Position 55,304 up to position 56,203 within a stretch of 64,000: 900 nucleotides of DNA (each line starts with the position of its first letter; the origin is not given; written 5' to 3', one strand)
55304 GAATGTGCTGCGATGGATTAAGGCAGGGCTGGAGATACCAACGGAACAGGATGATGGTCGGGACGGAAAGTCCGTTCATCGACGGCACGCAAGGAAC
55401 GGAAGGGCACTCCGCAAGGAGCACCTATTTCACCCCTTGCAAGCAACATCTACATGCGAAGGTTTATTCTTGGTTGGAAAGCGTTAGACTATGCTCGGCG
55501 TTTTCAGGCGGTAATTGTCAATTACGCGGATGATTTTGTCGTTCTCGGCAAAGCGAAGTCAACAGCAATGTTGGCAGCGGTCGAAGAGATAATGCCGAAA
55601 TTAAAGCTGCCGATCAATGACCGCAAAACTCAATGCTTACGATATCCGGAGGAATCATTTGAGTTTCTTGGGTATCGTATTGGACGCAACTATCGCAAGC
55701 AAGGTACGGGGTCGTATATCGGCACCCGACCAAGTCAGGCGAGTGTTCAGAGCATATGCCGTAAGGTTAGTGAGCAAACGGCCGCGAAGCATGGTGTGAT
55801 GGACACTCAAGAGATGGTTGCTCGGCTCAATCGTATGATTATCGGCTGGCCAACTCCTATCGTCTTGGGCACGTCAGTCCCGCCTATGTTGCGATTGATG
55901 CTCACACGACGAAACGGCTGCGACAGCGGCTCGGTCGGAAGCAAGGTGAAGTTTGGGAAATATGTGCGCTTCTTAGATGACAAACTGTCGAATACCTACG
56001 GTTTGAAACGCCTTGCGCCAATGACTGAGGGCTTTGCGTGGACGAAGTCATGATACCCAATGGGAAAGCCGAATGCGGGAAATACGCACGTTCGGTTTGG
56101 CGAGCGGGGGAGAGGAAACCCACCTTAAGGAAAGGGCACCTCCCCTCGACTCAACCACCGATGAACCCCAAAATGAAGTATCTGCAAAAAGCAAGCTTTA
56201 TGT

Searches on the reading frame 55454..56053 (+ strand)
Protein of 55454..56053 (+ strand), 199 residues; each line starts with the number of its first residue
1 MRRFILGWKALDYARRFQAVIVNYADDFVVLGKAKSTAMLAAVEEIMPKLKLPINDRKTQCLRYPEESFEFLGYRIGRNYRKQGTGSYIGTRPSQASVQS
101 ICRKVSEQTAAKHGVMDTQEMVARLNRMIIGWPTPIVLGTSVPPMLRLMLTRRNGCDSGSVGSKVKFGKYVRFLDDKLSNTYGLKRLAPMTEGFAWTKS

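Call 70: search_protein_families(library=pfam, proteins=[window:55454-56053:+], max_evalue=0.001)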
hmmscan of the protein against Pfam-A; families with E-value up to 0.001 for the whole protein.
window:55454-56053:+ (199 aa): 1 family
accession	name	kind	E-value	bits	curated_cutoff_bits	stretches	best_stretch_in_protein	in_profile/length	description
PF00078.32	RVT_1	-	1.5e-06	28.5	29.6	1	14-76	142-205/205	Reverse transcriptase (RNA-dependent DNA polymerase)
